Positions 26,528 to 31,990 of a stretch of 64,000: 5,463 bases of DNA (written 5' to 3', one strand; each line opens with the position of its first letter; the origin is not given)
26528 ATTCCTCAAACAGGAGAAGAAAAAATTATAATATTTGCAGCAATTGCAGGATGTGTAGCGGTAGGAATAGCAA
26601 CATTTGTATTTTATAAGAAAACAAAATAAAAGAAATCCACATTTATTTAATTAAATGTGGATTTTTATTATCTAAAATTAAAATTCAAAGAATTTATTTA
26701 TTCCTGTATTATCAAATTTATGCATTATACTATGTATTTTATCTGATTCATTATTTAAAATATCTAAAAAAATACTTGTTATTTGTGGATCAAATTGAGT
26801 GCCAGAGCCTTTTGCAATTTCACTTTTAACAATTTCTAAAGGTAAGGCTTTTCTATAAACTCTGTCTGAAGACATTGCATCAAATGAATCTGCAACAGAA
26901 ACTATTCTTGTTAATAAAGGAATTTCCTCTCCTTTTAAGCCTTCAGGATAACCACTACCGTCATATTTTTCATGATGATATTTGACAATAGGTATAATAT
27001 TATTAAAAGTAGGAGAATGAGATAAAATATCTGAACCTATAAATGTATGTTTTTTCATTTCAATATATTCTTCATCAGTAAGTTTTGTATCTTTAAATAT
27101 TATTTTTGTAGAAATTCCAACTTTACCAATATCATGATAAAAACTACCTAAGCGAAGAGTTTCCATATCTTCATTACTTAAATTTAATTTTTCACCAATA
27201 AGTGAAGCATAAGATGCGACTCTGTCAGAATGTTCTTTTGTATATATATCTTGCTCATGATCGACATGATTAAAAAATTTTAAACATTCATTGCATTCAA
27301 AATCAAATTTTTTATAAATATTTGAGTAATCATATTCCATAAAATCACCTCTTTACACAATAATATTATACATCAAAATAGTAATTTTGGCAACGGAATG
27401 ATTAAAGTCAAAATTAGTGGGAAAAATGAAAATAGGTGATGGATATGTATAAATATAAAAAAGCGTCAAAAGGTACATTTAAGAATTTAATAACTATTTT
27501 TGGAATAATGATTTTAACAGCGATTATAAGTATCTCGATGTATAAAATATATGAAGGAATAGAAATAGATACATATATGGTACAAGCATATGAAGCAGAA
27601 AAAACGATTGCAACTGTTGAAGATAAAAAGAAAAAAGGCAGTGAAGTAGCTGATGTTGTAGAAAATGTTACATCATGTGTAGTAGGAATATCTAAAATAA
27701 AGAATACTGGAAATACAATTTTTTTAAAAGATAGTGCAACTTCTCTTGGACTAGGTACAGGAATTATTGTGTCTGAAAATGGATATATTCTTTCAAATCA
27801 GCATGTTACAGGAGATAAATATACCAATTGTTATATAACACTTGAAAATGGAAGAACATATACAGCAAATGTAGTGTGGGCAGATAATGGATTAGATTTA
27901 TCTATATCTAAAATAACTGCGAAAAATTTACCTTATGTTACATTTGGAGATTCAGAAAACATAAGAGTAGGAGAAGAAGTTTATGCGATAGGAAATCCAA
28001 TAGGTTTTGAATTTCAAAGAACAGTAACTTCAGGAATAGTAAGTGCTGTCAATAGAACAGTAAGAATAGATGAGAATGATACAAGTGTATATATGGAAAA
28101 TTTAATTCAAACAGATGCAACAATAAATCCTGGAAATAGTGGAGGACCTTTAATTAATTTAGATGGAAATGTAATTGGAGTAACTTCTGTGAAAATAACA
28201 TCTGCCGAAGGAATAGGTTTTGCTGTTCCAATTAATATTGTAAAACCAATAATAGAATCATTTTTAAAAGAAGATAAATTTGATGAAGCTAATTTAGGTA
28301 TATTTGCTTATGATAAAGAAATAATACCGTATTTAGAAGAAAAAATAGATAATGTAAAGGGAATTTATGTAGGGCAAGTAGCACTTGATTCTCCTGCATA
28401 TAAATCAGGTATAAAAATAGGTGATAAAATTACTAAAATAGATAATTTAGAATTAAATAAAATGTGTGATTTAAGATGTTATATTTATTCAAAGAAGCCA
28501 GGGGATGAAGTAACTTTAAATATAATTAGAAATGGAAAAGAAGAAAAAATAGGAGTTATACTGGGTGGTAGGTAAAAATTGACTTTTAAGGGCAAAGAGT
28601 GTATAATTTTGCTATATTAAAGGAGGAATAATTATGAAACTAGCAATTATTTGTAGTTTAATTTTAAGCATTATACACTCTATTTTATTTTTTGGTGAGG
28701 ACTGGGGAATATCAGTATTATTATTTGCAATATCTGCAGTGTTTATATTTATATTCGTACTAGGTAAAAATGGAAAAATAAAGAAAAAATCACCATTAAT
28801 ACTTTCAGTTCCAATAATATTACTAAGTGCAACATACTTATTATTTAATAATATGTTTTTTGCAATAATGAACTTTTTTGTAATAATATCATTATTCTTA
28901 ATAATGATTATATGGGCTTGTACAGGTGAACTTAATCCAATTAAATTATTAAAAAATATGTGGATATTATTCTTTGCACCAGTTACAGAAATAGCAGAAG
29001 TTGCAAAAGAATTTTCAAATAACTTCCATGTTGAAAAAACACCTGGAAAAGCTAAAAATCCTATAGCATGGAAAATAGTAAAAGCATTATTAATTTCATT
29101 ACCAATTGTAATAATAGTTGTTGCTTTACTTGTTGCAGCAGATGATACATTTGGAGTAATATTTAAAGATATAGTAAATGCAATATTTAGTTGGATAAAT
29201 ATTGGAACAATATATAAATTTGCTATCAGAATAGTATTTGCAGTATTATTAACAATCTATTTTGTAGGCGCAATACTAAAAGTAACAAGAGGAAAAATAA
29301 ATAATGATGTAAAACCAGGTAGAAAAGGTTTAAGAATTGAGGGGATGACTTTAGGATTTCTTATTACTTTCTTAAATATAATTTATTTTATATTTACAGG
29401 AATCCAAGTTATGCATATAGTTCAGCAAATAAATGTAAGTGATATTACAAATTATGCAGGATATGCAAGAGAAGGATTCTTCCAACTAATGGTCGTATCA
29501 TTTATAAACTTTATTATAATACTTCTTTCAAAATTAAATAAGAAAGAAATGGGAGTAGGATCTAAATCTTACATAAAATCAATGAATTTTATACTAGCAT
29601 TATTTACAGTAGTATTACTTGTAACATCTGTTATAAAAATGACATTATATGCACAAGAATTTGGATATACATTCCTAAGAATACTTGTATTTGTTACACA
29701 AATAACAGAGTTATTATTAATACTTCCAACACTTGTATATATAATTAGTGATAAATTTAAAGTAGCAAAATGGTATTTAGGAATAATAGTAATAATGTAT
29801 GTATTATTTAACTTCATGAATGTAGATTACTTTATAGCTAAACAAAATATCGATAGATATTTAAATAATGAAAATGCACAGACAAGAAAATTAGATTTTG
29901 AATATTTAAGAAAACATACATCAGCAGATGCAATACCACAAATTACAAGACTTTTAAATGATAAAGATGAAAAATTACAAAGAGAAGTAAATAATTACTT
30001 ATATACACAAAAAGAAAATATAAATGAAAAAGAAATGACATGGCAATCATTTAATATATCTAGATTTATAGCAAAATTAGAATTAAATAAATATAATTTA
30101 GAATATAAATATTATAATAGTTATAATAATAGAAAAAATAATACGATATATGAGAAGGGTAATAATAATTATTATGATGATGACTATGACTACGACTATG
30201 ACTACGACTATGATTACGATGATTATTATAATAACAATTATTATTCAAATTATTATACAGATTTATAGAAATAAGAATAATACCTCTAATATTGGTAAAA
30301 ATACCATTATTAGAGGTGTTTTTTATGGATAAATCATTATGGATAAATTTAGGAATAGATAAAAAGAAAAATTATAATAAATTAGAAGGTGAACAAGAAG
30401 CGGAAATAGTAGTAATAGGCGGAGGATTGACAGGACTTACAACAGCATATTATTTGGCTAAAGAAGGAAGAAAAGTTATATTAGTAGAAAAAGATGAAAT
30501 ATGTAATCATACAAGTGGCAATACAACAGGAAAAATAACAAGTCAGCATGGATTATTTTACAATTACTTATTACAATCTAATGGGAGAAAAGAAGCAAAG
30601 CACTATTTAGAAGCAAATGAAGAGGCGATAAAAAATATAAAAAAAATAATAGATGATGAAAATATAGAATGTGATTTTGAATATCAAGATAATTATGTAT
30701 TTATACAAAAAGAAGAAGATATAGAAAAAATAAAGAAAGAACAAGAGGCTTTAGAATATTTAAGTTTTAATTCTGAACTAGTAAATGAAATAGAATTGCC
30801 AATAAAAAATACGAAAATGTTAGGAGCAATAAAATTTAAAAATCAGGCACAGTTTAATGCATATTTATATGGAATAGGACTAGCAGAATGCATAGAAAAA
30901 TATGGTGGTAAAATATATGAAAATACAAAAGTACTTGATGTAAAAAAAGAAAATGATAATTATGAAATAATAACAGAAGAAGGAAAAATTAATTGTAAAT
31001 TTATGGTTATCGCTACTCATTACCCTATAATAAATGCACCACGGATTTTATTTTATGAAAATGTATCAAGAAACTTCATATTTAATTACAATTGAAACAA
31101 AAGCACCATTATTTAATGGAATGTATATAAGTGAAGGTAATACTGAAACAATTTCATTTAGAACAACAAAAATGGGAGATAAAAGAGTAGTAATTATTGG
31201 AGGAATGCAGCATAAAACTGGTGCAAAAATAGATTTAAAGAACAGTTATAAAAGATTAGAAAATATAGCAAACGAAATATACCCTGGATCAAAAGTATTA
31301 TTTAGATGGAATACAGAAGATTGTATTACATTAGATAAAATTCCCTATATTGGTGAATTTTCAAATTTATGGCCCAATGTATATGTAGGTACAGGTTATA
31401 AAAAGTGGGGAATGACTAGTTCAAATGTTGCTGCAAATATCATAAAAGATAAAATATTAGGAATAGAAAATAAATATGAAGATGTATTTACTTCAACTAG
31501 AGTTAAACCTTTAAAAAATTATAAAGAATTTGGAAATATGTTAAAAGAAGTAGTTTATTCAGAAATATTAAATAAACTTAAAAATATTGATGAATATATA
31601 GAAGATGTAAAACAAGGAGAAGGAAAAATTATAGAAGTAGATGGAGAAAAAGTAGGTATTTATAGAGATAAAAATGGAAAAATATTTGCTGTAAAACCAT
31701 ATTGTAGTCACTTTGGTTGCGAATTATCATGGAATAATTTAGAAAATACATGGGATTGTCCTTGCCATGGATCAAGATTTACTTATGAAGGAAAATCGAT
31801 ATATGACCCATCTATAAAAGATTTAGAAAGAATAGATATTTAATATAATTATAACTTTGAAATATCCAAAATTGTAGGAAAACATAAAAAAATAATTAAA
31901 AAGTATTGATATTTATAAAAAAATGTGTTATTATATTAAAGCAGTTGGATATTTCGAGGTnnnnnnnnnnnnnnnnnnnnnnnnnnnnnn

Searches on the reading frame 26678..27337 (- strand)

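Call 71: search_protein_families(library=pfam, proteins=[window:26678-27337:-], max_evalue=0.001)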
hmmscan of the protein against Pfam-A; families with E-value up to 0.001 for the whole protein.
window:26678-27337:- (219 aa): 2 families
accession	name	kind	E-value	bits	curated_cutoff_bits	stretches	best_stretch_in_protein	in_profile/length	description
PF13487.12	HD_5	-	3.4e-31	108.7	27.2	1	34-186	15-170/170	HD domain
PF01966.28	HD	-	3e-23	82.7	22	1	35-155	3-116/116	HD domain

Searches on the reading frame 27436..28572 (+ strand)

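Call 71: search_protein_families(library=pfam, proteins=[window:27436-28572:+], max_evalue=0.001)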
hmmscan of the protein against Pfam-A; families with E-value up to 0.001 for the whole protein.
window:27436-28572:+ (379 aa): 5 families
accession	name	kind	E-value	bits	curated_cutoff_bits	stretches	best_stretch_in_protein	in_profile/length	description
PF13365.12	Trypsin_2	-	1.8e-33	116.7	27.6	1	107-249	1-144/144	Trypsin-like peptidase domain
PF13180.12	PDZ_2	-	1.5e-17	64.1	27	1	306-375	10-79/80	PDZ domain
PF00089.32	Trypsin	-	1e-16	61.9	20.6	1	106-273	26-220/220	Trypsin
PF00595.29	PDZ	-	7.7e-10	39.5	23.2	1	304-363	20-80/81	PDZ domain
PF17820.7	PDZ_6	-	1.6e-07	31.3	27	1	312-365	2-54/54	PDZ domain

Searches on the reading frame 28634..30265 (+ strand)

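Call 71: search_protein_families(library=pfam, proteins=[window:28634-30265:+], max_evalue=0.001)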
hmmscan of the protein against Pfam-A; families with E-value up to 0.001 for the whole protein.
window:28634-30265:+ (544 aa): 1 family
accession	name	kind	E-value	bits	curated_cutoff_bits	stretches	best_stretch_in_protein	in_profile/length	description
PF13687.11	DUF4153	-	2.3e-67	228.2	27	1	60-440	3-373/373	Domain of unknown function (DUF4153)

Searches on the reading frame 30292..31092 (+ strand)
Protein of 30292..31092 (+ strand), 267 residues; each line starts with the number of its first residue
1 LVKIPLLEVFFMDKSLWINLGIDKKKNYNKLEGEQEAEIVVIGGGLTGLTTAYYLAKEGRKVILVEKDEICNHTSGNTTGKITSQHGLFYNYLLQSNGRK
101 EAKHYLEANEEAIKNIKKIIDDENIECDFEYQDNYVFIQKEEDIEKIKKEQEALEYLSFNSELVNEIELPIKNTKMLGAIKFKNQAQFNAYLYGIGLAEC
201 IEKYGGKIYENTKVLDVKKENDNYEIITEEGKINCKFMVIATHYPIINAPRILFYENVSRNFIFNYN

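Call 72: search_protein_families(library=pfam, proteins=[window:30292-31092:+], max_evalue=0.001)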
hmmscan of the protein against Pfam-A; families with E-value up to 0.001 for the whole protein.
window:30292-31092:+ (267 aa): 13 families
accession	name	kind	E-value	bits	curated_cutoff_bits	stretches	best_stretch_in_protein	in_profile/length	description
PF01266.30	DAO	-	1.4e-33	117.4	27.9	1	39-242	2-202/353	FAD dependent oxidoreductase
PF07992.20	Pyr_redox_2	-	3.9e-11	43.3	26.1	2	38-133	2-83/291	Pyridine nucleotide-disulphide oxidoreductase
PF13738.12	Pyr_redox_3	-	8.6e-10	38.8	30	1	200-242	90-132/305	Pyridine nucleotide-disulphide oxidoreductase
PF03486.20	HI0933_like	-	6.5e-09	36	50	1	38-141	2-106/244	HI0933-like protein Rossmann domain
PF13450.12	NAD_binding_8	-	4.3e-08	33.8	21.9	1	41-78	1-35/68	NAD(P)-binding Rossmann-like domain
PF00890.30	FAD_binding_2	-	4.9e-07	29.7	20.4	1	39-72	2-35/414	FAD binding domain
PF12831.13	FAD_oxidored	-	2.7e-06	27.4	27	1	38-71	1-34/416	FAD dependent oxidoreductase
PF01946.23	Thi4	-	3.6e-06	26.8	26.2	1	29-67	10-49/235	Thi4 family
PF01494.25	FAD_binding_3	-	1.3e-05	25.1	22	1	37-70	2-35/349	FAD binding domain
PF01593.30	Amino_oxidase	-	1.4e-05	25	19.8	0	46-68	1-23/443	Flavin containing amine oxidoreductase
PF00070.33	Pyr_redox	-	3.6e-05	24.6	22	1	39-69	2-32/82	Pyridine nucleotide-disulphide oxidoreductase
PF01134.28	GIDA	-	0.00022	20.8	22.1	1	39-72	2-37/391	Glucose inhibited division protein A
PF04820.20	Trp_halogenase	-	0.00025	20.4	21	1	38-79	1-46/458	Tryptophan halogenase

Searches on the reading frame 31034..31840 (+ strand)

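Call 72: search_protein_families(library=pfam, proteins=[window:31034-31840:+], max_evalue=0.001)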
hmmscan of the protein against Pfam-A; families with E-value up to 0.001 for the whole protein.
window:31034-31840:+ (269 aa): 2 families
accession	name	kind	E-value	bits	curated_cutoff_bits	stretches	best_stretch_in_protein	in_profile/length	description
PF00355.32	Rieske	-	5.6e-16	58.7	20.3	1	189-265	8-85/88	Rieske [2Fe-2S] domain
PF01266.30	DAO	-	1.9e-08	34.6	27.9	1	12-137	223-350/353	FAD dependent oxidoreductase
